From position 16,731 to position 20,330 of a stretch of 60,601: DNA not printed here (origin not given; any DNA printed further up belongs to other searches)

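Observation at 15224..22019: Prophage-borne, AT-rich, non-canonical T7SS-like module: soluble EssC-like ATPase, two novel membrane proteins, three WXG100/LXG-like helical proteins and a nuclease toxin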

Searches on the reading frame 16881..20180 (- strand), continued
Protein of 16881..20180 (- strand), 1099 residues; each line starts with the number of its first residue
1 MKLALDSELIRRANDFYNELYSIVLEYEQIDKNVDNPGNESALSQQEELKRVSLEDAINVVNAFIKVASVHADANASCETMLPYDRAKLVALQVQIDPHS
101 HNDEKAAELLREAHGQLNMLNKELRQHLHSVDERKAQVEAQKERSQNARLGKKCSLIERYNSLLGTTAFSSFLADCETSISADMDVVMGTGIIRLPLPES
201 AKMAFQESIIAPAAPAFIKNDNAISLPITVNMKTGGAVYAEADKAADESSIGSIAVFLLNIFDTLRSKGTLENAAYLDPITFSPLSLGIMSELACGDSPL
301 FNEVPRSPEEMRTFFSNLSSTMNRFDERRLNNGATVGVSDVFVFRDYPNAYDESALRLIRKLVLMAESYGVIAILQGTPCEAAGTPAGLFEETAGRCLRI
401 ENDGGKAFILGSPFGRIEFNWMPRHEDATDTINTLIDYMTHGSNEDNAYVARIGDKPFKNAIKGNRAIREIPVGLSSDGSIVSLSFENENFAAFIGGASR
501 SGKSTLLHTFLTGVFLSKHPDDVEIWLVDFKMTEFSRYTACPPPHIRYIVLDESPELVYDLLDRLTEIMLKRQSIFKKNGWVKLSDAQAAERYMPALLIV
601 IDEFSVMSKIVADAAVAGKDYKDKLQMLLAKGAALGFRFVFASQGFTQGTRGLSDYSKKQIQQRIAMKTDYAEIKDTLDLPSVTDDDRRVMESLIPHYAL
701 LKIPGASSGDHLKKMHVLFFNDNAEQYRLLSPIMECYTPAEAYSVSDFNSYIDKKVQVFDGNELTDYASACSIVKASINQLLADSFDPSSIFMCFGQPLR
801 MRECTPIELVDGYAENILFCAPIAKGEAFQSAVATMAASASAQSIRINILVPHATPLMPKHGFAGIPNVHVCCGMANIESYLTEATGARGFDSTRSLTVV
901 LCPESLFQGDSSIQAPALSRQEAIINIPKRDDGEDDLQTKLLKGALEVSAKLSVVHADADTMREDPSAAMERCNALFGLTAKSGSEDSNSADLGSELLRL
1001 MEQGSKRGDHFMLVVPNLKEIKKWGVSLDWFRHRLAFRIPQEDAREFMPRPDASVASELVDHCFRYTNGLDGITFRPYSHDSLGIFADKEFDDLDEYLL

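Call 53: search_solved_structures(query=A4, max_evalue=1)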
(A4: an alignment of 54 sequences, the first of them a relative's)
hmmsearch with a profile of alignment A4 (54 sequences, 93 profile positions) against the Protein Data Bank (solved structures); distinct sequences matched with E-value up to 1: 84 (the best 60 are shown).
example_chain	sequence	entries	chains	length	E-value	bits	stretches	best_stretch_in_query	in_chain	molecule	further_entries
7y9n_A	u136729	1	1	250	2e-07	34.2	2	8-85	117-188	Spike protein S2',5HB-H2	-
7wxz_A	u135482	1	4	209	2.6e-05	27.4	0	8-69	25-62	Spike protein S2'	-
6kos_A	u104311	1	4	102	0.0006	23.1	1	1-40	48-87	SUWA (Super WA20)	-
6lxt_A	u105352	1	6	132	0.0021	21.3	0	8-81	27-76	Spike protein S2, Spike protein S2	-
7cot_A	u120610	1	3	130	0.0022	21.3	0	8-81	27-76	Spike glycoprotein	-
1wyy_A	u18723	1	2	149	0.0025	21.1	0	26-85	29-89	E2 Glycoprotein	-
7zr2_A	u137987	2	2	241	0.0048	20.2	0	27-84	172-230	Spike protein S2',Chimeric protein mimic of SARS-CoV-2 Spike HR1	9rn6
8qae_A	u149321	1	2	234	0.0068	19.7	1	8-90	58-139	sc-apCC-6-SLLA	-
2ch7_A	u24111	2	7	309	0.019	18.2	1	47-91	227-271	METHYL-ACCEPTING CHEMOTAXIS PROTEIN | Methyl-accepting chemotaxis protein 2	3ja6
6pfp_A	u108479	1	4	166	0.019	18.2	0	48-87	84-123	Myosin-7 fused to GP7 and EB1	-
2gts_A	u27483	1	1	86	0.02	18.2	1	1-67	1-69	hypothetical protein HP0062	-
3fx7_A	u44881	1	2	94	0.025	17.9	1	1-68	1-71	Putative uncharacterized protein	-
3vjf_A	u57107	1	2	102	0.027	17.7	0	1-30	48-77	WA20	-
5zuv_A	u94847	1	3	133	0.031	17.6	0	21-84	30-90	Spike glycoprotein,Spike glycoprotein,inhibitor EK1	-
5eqz_A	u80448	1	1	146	0.044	17.1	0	11-52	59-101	Rev protein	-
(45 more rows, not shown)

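Call 57: predict_structure(alignment_id=A1)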
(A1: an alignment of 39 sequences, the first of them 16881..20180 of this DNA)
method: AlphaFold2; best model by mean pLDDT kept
length: 1099 residues; sequences in the alignment: 39
mean_pLDDT: 81.9   pTM: 0.56
mean pLDDT of the five models: 81.9, 81.8, 80.1, 79.7, 78.8
residues with pLDDT >= 90: 380; 70-90: 540; 50-70: 105; < 50: 74
segments of 3 or more residues with pLDDT < 50: 1-4, 382-384, 441-444, 910-926, 949-965, 978-990, 1089-1099
pLDDT, mean of each block of 10 residues (from residue 1): 58 90 89 58 73 89 88 72 89 84 84 90 86 78 80 89 89 80 74 88 82 83 87 87 64 83 81 89 83 79 88 90 84 70 89 89 89 84 57 84 85 85 68 71 66 64 87 87 86 92 94 93 95 89 93 91 94 92 87 93 93 80 90 91 87 86 92 92 88 93 69 91 89 89 89 90 87 93 89 93 91 93 92 94 92 81 80 88 76 80 77 34 45 67 56 35 49 49 37 84 89 90 88 95 92 91 93 93 76 36
secondary structure, 60 per line:
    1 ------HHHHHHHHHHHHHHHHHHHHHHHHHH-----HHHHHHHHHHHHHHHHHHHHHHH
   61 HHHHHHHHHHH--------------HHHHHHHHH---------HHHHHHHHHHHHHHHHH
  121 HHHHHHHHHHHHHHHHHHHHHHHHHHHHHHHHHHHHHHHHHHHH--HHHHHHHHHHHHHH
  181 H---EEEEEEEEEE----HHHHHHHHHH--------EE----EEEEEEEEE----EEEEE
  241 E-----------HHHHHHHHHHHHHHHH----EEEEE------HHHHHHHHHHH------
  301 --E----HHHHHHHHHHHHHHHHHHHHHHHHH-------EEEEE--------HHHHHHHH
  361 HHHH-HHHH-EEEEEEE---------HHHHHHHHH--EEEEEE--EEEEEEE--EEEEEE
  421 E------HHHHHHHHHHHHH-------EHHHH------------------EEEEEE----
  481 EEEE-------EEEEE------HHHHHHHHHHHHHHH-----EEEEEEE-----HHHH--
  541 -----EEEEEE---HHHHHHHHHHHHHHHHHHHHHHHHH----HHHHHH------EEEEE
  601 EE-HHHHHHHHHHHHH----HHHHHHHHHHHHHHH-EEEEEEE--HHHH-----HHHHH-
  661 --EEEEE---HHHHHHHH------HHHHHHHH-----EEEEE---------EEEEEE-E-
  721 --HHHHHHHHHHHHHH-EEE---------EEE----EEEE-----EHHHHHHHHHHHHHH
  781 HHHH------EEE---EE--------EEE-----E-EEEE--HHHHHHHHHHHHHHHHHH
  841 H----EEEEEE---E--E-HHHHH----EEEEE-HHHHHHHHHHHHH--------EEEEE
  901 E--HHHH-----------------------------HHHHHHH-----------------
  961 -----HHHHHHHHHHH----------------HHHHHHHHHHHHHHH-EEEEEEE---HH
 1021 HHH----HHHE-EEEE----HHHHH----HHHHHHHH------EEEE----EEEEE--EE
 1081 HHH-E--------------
elements in order (helices of 4 or more, strands of 3 or more residues): H7-32 H38-71 H86-94 H104-164 H167-181 E185-194 H199-208 E223-231 E236-241 H253-268 E273-277 H284-294 H308-332 E340-344 H353-364 H366-369 E371-377 H387-395 E398-403 E406-412 E415-421 H428-440 H449-452 E471-476 E481-484 E492-496 H503-517 E523-529 H535-538 E546-551 H555-579 H584-589 E596-602 H604-616 H621-635 E637-643 H646-649 H655-659 E663-667 H671-678 H685-692 E698-702 E712-717 H723-736 E738-740 E750-752 E757-760 H767-784 E791-793 E807-809 E817-820 H823-841 E846-851 H860-864 E869-873 H875-887 E896-901 H904-907 H937-943 H966-976 H993-1007 E1009-1015 H1019-1023 E1033-1036 H1041-1045 H1050-1057 E1064-1067 E1072-1076

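Call 63: fold_search(model_id=the predicted structure, library=pdb)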
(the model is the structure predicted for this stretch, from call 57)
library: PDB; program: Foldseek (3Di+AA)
matches with E <= 10: 1297; with E <= 0.001: 160
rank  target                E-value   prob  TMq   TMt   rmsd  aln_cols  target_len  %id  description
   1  4nh0_A                2.4e-20  1.00  0.31  0.37  16.8      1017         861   11  Cytoplasmic domain of the Thermomonospora curvata Type VII Secretion ATPase EccC (released 2015-02-11)
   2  4nh0_B                3.1e-19  1.00  0.33  0.41  11.1       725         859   17  Cytoplasmic domain of the Thermomonospora curvata Type VII Secretion ATPase EccC (released 2015-02-11)
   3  4n1a_A                9.0e-18  1.00  0.30  0.51  10.2       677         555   12  Thermomonospora curvata EccC (ATPases 2 and 3) in complex with a signal sequence peptide (released 2015-02-11)
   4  4lya                  6.9e-17  1.00  0.29  0.53  10.2       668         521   13  EssC (ATPases 2 and 3) from Geobacillus thermodenitrificans (SeMet) (released 2015-02-04)
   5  4n1a_C                1.8e-15  1.00  0.29  0.50   9.3       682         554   11  Thermomonospora curvata EccC (ATPases 2 and 3) in complex with a signal sequence peptide (released 2015-02-11)
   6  5fv0_A                2.9e-15  1.00  0.25  0.44  12.5       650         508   13  The cytoplasmic domain of EssC (released 2016-03-02)
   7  4n1a_B                3.6e-15  1.00  0.31  0.54   7.8       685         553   11  Thermomonospora curvata EccC (ATPases 2 and 3) in complex with a signal sequence peptide (released 2015-02-11)
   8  5fv0_B                7.9e-13  1.00  0.24  0.46  11.4       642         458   12  The cytoplasmic domain of EssC (released 2016-03-02)
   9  6t8o_A                3.3e-12  1.00  0.22  0.57  14.6       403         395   18  Stalled FtsK motor domain bound to dsDNA end (released 2019-11-20)
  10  2ius_E                1.7e-11  1.00  0.22  0.60  15.0       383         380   17  E. coli FtsK motor domain (released 2006-08-29)
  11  2ius_A                2.8e-11  1.00  0.22  0.58  15.9       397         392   17  E. coli FtsK motor domain (released 2006-08-29)
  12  6t8b_B                3.6e-11  1.00  0.22  0.56  13.5       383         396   17  FtsK motor domain with dsDNA, translocating state (released 2019-11-20)
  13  6t8b_D                4.5e-11  1.00  0.22  0.57  14.2       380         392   16  FtsK motor domain with dsDNA, translocating state (released 2019-11-20)
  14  6t8o_C                9.4e-11  1.00  0.23  0.60  14.9       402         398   18  Stalled FtsK motor domain bound to dsDNA end (released 2019-11-20)
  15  2ius_D                9.9e-11  1.00  0.22  0.57  16.0       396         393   16  E. coli FtsK motor domain (released 2006-08-29)
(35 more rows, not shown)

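Call 69: find_related_loci(query=A1, collection=viral_contigs, flank=10000)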
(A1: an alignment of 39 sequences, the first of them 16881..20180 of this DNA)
Query A1 (1099 aa) in viral_contigs; peptide patterns used: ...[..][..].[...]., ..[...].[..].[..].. (x = any residue, [..] = any of these).
36 stretches matched a pattern; 1 encode a relative of the query (tblastn E <= 1e-3); 1 distinct loci.
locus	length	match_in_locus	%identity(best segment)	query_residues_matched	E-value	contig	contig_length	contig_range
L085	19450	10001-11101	28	441-818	4e-37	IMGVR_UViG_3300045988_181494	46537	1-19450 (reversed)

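Call 71: list_cluster_members(proteins=[P0001, P0009, P0010, P0011, P0012, P0018, P0020, P0074, P0087, P0113])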
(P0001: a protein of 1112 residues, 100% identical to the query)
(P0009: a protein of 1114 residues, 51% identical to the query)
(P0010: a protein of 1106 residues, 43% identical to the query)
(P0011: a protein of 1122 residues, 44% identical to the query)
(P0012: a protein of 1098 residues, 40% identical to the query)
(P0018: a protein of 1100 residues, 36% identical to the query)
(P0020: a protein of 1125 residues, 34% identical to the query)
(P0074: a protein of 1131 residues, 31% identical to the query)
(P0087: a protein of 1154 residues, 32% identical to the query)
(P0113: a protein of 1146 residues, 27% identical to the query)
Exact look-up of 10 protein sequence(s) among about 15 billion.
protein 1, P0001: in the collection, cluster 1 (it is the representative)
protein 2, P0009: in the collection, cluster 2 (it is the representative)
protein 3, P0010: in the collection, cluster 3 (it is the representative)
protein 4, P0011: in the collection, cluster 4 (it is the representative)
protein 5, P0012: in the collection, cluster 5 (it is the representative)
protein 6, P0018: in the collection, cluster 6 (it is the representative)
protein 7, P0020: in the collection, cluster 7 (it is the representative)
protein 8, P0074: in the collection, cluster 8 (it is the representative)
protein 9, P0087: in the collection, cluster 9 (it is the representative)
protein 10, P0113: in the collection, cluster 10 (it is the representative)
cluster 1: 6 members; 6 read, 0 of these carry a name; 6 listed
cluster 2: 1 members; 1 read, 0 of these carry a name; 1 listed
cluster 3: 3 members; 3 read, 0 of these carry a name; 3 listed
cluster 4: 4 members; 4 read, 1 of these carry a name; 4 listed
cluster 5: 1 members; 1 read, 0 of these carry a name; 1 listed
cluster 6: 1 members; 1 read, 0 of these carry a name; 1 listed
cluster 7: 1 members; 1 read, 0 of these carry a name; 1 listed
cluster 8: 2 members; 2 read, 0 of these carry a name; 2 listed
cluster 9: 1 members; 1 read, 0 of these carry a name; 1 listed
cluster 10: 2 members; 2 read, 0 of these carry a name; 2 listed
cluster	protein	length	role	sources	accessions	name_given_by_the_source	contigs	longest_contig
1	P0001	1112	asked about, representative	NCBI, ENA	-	-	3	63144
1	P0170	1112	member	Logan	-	-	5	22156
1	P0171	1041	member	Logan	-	-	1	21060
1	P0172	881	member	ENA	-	-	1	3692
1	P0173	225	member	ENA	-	-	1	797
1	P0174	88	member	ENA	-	-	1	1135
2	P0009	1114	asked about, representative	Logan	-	-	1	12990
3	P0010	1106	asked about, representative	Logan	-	-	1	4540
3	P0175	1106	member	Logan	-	-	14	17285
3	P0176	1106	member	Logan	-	-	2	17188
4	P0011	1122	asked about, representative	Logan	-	-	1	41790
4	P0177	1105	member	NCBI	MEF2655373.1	MAG: FtsK/SpoIIIE domain-containing protein [Eggerthellaceae bacterium]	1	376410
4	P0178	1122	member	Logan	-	-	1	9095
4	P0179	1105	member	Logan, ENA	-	-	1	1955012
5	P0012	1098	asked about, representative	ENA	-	-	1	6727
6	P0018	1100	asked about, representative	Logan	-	-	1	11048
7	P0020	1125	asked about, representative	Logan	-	-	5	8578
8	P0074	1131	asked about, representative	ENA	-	-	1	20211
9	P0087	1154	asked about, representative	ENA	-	-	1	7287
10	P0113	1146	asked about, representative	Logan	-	-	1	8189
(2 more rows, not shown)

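Call 85: search_dna_similar(query=window:16881-20180:-, collection=plasmids, mode=protein, max_rows=25, max_evalue=1e-8)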
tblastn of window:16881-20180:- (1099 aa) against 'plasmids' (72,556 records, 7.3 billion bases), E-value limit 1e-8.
Records with a match: 8; places in all: 8; records where one place covers at least 80% of the query: 0.
Best place of each record, by identity: <60% 8.
By first word of the organism name: Streptomyces 2; Rothia 2; Embleya 1; Helicobacter 1; Caballeronia 1; Rhodococcus 1.
By predicted mobility (MOB-suite, as given by PLSDB): non-mobilizable 5; mobilizable 2; conjugative 1.
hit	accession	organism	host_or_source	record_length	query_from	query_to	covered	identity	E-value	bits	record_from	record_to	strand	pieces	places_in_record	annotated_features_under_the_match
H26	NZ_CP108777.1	Embleya sp. NBC_00896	-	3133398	389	707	29%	27.1%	2e-10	73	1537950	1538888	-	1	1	none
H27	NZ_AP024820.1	Helicobacter sp. NHP19-012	Felis catus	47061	349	670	29%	23.8%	1e-10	74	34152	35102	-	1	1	FtsK/SpoIIIE domain-containing protein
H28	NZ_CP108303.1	Streptomyces sp. NBC_00019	-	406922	482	703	20%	27.4%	4e-10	72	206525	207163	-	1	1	FtsK/SpoIIIE domain-containing protein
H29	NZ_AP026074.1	Streptomyces nigrescens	-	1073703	471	669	18%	28.0%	9e-10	71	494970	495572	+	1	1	none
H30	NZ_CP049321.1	Caballeronia sp. SBC2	whole organism,soil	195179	470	644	16%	31.3%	1e-13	84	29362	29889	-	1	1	FtsK/SpoIIIE domain-containing protein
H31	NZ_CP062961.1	Rothia terrae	culture,dirt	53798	472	644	16%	30.4%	6e-10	72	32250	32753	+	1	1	FtsK/SpoIIIE domain-containing protein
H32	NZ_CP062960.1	Rothia terrae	culture,dirt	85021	472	644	16%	30.4%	6e-10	72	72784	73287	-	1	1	FtsK/SpoIIIE domain-containing protein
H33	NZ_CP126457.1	Rhodococcus sp. AH-ZY2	single cell,soil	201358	480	669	17%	27.6%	2e-12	80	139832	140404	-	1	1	FtsK/SpoIIIE domain-containing protein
